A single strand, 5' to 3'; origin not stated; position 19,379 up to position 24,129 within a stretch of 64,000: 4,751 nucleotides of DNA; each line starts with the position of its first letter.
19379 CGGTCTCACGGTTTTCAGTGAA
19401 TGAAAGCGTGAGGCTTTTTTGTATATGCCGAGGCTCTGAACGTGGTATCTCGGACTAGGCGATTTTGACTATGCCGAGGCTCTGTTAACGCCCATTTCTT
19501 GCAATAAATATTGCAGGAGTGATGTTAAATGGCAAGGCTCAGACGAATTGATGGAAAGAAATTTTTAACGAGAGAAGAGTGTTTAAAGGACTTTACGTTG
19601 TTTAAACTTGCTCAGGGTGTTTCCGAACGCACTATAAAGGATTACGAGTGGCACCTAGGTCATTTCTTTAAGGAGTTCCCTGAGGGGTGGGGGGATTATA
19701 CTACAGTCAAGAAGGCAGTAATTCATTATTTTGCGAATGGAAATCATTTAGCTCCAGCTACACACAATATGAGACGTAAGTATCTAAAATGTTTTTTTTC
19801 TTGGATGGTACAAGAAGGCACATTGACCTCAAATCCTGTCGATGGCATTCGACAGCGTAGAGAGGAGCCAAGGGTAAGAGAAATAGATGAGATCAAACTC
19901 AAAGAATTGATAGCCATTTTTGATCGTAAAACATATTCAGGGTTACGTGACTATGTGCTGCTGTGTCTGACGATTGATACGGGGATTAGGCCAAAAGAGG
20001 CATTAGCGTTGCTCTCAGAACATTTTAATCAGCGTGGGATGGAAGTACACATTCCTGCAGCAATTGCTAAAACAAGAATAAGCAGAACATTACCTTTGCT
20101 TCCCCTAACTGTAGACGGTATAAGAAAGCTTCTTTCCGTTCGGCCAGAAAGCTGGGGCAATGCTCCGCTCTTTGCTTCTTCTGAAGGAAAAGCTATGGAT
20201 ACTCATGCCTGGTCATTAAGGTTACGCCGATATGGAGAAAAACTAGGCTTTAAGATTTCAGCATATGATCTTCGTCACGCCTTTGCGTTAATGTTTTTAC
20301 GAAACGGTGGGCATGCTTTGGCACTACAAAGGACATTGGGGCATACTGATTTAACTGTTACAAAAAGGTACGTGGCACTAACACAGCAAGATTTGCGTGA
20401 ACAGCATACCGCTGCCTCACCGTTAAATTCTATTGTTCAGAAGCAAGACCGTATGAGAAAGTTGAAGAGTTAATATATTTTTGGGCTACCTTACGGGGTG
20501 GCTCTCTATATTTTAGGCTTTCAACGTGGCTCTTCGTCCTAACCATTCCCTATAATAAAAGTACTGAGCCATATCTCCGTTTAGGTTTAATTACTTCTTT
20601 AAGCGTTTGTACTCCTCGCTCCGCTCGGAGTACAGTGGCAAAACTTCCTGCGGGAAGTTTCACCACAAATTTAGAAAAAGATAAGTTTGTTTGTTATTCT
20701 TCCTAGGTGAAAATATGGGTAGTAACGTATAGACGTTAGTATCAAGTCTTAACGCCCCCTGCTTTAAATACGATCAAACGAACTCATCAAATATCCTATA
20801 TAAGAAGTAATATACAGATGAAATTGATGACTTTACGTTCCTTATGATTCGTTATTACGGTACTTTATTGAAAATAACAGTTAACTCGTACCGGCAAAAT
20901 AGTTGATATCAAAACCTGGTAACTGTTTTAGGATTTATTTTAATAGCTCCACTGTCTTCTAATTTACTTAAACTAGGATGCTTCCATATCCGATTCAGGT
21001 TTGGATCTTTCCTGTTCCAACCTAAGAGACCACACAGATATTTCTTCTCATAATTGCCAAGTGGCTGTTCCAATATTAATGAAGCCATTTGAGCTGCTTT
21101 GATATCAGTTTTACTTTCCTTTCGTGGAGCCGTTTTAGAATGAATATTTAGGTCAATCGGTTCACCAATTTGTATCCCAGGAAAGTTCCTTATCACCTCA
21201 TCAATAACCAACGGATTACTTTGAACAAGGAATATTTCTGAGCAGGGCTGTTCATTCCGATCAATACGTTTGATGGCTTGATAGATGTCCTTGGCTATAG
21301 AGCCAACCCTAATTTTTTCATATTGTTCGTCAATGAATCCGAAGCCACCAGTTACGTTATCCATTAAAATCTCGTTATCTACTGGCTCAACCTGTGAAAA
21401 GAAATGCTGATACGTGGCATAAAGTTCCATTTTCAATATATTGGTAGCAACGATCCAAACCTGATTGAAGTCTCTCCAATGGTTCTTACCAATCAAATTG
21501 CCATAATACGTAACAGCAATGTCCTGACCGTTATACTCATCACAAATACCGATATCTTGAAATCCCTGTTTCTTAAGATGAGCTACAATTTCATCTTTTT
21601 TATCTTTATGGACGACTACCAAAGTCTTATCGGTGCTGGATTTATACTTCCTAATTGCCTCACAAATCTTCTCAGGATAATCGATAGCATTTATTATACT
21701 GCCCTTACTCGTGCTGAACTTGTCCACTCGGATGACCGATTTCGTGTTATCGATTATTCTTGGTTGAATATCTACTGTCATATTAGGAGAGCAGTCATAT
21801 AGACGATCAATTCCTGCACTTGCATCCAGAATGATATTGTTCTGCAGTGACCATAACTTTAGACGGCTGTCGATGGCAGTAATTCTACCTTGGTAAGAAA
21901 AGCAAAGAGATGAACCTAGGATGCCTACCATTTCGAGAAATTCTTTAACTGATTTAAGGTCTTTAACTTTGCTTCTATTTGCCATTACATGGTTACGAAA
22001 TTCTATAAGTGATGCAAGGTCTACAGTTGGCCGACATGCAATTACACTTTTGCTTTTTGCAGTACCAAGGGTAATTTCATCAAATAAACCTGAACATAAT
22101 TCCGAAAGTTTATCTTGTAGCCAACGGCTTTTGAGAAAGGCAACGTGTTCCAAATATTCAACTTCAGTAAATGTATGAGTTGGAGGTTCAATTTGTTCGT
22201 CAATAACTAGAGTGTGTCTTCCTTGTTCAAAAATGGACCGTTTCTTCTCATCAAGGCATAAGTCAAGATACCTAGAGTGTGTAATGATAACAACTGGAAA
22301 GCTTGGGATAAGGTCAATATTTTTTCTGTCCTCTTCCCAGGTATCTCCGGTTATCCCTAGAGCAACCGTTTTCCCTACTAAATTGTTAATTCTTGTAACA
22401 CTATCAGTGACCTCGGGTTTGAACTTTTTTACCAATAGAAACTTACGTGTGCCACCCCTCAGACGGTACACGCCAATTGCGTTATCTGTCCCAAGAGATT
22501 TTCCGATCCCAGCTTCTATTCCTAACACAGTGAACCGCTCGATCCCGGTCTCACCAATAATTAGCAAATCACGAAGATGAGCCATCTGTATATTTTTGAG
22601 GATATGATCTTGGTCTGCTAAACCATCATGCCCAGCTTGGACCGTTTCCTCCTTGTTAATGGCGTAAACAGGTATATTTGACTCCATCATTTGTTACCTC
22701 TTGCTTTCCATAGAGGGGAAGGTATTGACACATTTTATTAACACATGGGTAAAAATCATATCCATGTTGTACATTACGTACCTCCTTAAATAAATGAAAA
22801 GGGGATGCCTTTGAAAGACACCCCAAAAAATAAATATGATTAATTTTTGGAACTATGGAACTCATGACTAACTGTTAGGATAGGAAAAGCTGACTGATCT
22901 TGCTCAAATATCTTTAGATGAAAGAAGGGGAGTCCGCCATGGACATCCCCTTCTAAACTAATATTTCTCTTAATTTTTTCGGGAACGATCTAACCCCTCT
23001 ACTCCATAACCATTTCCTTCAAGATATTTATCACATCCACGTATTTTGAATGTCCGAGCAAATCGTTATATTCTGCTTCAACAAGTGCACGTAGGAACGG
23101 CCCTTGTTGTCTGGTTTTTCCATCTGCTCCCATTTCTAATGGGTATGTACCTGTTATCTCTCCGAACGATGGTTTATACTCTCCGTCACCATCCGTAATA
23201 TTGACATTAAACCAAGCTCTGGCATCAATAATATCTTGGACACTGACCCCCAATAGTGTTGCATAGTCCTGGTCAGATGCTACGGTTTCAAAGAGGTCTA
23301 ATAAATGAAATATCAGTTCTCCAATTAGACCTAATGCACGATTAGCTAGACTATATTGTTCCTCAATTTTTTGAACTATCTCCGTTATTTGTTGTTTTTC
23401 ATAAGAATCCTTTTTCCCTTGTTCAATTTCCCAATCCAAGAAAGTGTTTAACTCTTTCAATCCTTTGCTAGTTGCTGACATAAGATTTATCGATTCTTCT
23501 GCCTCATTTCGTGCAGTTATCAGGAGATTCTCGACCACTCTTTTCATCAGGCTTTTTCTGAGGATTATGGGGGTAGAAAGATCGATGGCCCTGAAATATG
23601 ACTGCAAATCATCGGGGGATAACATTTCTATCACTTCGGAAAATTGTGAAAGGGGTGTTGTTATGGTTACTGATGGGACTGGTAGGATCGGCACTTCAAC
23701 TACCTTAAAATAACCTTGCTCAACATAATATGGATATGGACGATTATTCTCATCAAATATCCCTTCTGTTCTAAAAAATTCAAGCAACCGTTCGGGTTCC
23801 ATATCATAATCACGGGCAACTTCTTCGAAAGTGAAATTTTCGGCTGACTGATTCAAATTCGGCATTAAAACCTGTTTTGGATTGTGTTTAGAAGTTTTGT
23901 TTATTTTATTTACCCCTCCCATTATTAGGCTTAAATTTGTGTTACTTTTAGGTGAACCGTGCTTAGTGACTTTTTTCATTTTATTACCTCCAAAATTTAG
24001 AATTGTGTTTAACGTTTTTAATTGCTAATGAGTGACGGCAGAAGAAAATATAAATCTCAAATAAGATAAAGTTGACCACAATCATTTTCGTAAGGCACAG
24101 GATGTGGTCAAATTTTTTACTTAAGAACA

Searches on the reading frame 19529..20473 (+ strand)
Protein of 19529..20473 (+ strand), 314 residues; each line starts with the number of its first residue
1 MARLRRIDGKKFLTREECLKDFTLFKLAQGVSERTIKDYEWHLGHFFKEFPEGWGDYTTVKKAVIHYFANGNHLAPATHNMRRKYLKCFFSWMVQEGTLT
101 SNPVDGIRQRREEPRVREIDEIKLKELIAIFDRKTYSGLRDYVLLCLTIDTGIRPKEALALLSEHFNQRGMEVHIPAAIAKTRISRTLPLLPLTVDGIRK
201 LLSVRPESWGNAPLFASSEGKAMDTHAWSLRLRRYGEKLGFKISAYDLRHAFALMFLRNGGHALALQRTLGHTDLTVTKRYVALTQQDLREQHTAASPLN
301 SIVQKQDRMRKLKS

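Call 74: search_protein_families(library=pfam, proteins=[window:19529-20473:+], max_evalue=0.001)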
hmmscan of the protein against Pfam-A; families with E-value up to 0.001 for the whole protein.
window:19529-20473:+ (314 aa): 1 family
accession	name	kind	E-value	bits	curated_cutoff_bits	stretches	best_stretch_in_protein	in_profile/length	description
PF00589.27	Phage_integrase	-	3.2e-21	76.3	27.1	1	120-286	4-170/172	Phage integrase family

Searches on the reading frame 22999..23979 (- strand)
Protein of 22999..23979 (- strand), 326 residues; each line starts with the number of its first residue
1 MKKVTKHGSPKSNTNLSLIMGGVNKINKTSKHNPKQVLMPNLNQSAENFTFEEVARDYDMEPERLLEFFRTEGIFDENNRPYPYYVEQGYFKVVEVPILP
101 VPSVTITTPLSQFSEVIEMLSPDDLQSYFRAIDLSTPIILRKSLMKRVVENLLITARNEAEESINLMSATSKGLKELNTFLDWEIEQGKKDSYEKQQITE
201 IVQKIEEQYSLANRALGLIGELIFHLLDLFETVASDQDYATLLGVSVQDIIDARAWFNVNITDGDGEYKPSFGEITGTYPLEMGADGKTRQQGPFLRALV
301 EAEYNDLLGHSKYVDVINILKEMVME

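Call 74: search_protein_families(library=pfam, proteins=[window:22999-23979:-], max_evalue=0.001)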
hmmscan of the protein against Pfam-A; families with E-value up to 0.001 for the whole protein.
window:22999-23979:- (326 aa): 1 family
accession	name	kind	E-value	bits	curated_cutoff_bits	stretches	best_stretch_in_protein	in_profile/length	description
PF03374.19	ANT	-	8.3e-07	29.8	25.3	1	41-97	16-77/108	Phage antirepressor protein KilAC domain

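Call 76: search_protein_families(library=padloc, proteins=[window:22999-23979:-], max_evalue=0.001)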
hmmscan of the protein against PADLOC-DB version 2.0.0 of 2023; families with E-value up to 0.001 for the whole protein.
window:22999-23979:- (326 aa): 0 families
